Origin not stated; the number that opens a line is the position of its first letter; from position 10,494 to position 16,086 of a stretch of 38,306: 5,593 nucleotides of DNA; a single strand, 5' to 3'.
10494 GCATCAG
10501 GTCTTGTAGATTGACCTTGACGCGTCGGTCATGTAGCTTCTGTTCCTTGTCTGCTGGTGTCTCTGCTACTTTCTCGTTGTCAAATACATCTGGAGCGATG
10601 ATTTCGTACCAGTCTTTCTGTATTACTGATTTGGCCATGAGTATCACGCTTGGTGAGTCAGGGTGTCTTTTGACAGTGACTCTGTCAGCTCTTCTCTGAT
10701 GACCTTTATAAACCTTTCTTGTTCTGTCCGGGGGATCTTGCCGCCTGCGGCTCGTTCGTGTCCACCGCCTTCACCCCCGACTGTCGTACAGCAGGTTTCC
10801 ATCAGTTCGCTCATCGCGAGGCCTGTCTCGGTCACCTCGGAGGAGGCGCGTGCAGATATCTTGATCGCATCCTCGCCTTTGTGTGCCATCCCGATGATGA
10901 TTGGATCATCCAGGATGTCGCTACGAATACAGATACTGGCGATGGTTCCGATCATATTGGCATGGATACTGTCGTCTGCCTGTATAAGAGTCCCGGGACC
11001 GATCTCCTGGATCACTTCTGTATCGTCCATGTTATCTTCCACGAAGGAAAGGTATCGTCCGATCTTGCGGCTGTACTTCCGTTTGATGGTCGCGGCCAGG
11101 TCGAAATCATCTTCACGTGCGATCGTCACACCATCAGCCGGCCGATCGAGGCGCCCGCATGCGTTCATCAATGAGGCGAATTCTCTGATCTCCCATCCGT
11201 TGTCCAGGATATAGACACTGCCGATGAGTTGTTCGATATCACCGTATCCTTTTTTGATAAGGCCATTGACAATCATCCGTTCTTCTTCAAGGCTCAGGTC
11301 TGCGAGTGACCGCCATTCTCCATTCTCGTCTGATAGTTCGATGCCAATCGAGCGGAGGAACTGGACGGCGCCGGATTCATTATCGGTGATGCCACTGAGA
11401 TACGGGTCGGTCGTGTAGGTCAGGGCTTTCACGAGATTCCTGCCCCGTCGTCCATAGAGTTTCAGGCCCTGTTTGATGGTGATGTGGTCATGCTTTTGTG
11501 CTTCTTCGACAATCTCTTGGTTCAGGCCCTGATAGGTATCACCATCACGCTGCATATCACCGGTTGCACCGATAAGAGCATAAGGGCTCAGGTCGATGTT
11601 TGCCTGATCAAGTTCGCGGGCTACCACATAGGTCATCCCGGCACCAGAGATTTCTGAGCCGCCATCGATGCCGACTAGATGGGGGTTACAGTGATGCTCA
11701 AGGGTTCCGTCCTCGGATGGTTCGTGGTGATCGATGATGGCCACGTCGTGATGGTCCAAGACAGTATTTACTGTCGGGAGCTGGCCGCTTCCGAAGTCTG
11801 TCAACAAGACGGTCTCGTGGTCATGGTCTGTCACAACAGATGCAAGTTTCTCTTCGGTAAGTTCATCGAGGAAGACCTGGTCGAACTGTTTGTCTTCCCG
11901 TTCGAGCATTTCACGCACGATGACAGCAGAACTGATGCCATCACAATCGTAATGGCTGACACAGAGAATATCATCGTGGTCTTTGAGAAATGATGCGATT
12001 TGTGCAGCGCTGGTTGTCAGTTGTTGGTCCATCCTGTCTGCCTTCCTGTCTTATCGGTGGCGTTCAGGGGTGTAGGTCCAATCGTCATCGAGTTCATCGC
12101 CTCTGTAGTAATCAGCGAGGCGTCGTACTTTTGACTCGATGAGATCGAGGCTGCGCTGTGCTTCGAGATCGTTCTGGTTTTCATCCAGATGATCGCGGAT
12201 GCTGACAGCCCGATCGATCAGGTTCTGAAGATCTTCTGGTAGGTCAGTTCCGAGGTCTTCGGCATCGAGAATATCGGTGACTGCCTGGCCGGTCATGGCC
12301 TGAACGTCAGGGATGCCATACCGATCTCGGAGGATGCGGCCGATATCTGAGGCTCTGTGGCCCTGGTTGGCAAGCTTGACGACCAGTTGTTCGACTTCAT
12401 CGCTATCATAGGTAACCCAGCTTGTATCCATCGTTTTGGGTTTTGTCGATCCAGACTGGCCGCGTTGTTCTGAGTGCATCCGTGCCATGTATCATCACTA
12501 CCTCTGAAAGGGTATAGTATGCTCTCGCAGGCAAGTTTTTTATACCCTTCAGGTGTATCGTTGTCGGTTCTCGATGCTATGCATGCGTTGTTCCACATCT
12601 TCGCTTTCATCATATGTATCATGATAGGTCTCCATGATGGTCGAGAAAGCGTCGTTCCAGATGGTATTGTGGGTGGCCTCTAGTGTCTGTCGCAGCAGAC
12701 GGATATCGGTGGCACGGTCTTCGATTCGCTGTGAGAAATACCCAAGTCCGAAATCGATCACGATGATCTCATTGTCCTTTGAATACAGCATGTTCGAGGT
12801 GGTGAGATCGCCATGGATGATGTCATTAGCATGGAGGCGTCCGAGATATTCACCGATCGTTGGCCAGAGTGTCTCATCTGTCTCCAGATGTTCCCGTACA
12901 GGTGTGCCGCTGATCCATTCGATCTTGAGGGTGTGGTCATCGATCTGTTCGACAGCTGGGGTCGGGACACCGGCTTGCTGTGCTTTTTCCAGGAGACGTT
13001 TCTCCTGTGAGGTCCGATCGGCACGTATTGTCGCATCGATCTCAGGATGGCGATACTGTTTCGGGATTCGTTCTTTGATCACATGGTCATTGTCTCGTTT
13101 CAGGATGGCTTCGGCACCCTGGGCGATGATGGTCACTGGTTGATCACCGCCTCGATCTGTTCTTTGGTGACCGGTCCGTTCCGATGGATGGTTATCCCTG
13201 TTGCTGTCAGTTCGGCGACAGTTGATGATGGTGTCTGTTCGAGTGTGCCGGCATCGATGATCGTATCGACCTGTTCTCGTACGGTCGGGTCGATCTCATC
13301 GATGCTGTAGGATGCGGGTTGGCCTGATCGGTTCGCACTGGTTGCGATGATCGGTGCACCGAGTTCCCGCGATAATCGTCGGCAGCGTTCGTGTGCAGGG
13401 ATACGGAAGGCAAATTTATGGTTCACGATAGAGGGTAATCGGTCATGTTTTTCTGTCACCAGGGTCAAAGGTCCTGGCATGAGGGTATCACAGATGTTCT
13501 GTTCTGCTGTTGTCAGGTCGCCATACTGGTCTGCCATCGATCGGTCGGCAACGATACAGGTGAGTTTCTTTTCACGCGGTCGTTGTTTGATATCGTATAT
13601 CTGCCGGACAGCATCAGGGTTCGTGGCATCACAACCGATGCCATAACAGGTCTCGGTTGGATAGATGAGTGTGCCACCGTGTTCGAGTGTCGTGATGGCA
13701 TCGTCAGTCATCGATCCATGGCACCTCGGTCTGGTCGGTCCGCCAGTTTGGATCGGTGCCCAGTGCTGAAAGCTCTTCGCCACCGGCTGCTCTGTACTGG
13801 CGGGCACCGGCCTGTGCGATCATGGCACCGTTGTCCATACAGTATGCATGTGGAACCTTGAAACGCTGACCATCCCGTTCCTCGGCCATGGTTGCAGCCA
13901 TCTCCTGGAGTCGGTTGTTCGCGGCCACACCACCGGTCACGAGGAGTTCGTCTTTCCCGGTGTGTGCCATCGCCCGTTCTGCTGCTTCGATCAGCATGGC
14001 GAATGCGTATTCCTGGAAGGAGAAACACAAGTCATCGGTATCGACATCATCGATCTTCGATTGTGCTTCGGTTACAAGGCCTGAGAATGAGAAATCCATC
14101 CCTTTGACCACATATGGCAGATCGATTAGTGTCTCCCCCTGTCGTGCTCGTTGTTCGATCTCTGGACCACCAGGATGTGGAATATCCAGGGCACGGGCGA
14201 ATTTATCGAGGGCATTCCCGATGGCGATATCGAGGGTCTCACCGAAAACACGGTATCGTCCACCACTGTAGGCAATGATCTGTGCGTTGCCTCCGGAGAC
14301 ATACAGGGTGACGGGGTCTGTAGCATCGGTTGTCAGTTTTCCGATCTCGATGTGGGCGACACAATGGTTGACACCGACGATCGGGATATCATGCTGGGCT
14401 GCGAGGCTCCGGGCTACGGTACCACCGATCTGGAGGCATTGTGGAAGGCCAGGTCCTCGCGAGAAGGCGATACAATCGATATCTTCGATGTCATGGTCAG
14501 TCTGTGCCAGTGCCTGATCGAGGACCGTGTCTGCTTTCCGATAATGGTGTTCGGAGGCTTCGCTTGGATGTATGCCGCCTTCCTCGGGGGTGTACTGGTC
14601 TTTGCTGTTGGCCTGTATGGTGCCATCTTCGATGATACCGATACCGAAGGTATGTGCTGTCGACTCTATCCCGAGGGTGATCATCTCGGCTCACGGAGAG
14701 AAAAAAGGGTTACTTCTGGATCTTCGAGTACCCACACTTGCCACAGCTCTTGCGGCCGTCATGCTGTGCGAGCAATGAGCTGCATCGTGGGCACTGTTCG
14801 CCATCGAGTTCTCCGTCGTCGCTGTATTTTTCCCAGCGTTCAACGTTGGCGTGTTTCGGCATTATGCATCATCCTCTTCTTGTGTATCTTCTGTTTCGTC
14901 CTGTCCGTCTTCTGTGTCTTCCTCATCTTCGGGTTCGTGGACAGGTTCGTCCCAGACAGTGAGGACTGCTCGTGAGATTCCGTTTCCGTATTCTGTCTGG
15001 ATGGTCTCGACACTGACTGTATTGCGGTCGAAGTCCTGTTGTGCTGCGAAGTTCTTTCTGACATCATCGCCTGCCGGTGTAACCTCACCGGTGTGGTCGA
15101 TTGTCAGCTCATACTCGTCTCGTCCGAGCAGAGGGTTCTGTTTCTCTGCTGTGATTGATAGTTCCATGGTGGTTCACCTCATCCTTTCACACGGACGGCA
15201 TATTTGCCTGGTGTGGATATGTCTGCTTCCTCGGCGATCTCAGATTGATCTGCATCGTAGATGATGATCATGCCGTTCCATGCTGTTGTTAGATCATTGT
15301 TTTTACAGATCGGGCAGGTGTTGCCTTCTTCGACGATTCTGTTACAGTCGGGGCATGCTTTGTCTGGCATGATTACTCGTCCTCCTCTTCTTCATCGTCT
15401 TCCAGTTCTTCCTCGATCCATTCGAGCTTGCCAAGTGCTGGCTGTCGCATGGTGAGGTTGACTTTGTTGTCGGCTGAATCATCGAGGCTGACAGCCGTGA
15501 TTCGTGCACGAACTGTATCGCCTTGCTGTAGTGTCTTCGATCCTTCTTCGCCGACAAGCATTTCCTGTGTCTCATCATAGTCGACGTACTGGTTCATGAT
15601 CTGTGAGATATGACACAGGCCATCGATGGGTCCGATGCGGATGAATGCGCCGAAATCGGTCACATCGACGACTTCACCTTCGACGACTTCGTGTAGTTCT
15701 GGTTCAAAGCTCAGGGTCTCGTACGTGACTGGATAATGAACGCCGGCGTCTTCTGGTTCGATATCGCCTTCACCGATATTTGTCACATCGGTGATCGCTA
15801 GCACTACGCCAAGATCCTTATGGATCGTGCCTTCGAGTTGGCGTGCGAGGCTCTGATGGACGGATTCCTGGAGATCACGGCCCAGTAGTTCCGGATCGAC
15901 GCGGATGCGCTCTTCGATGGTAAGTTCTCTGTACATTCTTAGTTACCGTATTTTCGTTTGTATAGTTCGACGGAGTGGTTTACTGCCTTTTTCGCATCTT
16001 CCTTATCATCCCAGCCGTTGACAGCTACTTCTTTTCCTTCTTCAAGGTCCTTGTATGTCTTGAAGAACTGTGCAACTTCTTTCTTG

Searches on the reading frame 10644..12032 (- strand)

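Call 54: search_protein_families(library=pfam, proteins=[window:10644-12032:-], max_evalue=0.001)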
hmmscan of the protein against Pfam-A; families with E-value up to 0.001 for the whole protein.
window:10644-12032:- (462 aa): 3 families
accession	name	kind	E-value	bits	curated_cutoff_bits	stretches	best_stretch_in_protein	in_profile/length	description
PF21763.2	DHH_CID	-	1.6e-18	67.3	27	1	192-261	1-69/84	DHH-CID domain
PF02272.25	DHHA1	-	1.4e-14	54.8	25.9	1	350-450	6-101/102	DHHA1 domain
PF01368.27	DHH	-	4.6e-10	40.3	28.1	1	22-139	2-103/125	DHH family, N-terminal domain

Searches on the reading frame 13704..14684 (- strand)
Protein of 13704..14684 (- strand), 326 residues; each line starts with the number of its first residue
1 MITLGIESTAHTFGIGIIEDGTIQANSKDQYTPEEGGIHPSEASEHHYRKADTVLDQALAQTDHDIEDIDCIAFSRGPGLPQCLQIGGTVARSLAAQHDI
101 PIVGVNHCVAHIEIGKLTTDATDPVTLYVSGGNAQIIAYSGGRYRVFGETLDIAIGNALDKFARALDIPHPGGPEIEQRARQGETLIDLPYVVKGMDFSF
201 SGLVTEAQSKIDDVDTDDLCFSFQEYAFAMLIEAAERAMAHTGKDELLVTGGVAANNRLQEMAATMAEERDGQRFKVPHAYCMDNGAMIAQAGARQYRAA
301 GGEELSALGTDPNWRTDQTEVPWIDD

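Call 54: search_protein_families(library=pfam, proteins=[window:13704-14684:-], max_evalue=0.001)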
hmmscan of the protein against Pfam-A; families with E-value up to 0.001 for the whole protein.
window:13704-14684:- (326 aa): 2 families
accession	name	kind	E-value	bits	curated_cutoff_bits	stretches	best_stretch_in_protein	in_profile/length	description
PF00814.31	TsaD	-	1.6e-86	290.8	24.8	1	25-290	7-263/264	tRNA N6-adenosine threonylcarbamoyltransferase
PF22521.2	HypF_C_2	-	1.9e-06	28.3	27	1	175-282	122-232/241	Carbamoyltransferase, Kae1-like Domain, second subdomain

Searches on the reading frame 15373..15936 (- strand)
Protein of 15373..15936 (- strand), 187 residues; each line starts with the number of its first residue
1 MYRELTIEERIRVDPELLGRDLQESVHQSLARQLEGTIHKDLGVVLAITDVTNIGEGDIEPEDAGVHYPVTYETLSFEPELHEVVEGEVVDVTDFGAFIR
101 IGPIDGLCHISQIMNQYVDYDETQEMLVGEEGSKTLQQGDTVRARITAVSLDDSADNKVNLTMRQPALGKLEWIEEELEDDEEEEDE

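Call 54: search_protein_families(library=pfam, proteins=[window:15373-15936:-], max_evalue=0.001)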
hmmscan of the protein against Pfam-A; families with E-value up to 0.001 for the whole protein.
window:15373-15936:- (187 aa): 2 families
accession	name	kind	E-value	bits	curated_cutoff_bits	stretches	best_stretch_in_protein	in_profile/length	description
PF00575.29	S1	-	2.6e-17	63.4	22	1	78-153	1-66/74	S1 RNA binding domain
PF03876.22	SHS2_Rpb7-N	-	1e-12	48.4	24.8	1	9-63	2-56/57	SHS2 domain found in N terminus of Rpb7p/Rpc25p/MJ0397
